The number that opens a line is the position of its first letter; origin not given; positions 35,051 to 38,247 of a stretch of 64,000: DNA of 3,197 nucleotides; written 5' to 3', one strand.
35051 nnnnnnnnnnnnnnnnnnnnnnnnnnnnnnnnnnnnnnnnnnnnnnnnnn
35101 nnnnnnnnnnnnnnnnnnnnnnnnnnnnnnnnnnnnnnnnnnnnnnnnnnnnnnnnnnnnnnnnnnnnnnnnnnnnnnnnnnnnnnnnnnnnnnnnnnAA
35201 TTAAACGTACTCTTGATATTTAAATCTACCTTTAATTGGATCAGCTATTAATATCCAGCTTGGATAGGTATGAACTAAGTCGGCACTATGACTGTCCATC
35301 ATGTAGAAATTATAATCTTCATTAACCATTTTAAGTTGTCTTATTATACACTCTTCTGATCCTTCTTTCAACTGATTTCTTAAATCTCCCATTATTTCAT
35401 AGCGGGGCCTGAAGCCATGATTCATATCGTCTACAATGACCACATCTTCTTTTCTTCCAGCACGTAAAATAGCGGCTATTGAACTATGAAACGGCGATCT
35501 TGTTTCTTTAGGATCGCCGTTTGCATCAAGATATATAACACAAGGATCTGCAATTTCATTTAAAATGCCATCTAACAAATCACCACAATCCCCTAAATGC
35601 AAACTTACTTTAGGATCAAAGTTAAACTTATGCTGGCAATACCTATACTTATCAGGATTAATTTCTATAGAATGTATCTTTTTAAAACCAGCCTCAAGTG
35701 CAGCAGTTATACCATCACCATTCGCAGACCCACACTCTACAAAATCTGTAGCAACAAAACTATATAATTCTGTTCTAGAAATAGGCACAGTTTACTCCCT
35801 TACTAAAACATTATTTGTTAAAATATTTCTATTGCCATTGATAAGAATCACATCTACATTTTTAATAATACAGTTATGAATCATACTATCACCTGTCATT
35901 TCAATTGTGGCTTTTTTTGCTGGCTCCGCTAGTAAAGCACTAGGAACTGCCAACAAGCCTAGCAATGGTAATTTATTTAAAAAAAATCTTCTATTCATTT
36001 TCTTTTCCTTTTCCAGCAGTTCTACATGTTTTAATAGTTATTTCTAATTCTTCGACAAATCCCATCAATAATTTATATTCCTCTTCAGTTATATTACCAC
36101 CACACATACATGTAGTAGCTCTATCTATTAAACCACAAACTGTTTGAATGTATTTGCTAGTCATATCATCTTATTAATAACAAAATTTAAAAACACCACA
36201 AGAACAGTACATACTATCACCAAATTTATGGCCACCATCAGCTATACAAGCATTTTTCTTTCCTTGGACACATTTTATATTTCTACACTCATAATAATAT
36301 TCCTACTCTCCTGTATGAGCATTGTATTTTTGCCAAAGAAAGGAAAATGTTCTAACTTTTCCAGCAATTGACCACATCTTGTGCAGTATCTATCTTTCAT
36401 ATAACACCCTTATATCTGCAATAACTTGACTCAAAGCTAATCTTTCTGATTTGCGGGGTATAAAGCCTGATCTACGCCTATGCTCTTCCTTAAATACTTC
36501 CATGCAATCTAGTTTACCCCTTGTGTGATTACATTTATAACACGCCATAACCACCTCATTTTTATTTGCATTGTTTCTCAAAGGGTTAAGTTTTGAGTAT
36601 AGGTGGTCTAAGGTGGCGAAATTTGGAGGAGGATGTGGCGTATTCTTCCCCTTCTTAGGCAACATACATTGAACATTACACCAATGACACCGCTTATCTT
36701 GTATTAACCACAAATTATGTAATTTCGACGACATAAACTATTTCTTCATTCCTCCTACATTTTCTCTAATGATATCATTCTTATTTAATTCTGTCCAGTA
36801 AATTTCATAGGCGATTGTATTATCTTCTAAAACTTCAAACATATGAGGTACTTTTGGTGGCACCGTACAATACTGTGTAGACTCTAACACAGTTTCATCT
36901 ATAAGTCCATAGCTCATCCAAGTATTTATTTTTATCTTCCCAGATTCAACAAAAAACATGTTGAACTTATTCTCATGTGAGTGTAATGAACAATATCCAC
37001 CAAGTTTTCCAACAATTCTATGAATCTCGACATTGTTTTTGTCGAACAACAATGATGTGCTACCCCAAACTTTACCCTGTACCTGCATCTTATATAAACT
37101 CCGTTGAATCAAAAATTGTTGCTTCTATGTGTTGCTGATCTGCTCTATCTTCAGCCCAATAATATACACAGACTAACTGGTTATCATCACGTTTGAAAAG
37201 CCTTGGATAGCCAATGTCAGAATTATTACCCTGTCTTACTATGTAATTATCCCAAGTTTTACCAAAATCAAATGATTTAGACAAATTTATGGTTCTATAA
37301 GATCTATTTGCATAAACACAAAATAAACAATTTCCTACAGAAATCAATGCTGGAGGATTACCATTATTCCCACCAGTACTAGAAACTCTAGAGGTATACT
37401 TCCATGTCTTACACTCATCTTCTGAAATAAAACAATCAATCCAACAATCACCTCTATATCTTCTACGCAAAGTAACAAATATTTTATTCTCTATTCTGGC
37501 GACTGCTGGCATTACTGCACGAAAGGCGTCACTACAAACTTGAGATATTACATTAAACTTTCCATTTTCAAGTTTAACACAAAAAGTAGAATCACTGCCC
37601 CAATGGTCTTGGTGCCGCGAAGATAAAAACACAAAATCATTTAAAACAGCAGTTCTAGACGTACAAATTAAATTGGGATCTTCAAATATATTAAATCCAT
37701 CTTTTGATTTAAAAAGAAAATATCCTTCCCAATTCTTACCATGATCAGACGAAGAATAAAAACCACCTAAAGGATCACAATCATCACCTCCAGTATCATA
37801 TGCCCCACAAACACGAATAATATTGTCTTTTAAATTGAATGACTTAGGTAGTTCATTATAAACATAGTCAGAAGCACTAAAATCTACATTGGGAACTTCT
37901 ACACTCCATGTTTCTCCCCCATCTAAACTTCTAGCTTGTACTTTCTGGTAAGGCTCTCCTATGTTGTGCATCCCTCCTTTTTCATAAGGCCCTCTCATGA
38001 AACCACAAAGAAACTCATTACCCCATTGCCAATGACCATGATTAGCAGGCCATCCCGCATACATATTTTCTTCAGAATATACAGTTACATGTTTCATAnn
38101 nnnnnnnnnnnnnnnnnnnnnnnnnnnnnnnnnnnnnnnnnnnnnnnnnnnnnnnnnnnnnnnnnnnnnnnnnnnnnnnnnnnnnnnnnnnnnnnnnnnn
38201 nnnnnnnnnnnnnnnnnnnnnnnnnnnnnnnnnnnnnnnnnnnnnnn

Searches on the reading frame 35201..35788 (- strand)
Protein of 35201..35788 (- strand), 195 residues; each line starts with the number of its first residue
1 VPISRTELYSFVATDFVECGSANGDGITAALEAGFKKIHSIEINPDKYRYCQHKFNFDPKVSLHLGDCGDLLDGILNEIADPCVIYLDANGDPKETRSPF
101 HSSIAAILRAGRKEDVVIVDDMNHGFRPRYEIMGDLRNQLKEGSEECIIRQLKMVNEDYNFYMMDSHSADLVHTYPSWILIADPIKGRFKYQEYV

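Call 52: search_protein_families(library=pfam, proteins=[window:35201-35788:-], max_evalue=0.01)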
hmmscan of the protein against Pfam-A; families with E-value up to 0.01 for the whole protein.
window:35201-35788:- (195 aa): 1 family
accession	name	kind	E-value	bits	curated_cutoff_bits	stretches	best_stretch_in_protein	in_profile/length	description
PF09445.16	Methyltransf_15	-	0.0097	15.9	22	0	21-78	10-68/165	RNA cap guanine-N2 methyltransferase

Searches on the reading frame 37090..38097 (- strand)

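Call 12: search_protein_families(library=phrogs, proteins=[window:37090-38097:-], max_evalue=0.001)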
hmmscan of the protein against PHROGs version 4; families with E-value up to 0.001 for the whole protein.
window:37090-38097:- (335 aa): 0 families

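Call 52: search_protein_families(library=pfam, proteins=[window:37090-38097:-], max_evalue=0.01)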
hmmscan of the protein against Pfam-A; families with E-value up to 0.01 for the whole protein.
window:37090-38097:- (335 aa): 2 families
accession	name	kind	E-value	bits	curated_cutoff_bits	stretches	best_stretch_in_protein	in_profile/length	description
PF13088.12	BNR_2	-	3.1e-07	30.5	31.4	1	143-307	124-274/277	BNR repeat-like domain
PF02012.26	BNR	-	1.3e-05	24.9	27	0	56-65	2-11/12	BNR/Asp-box repeat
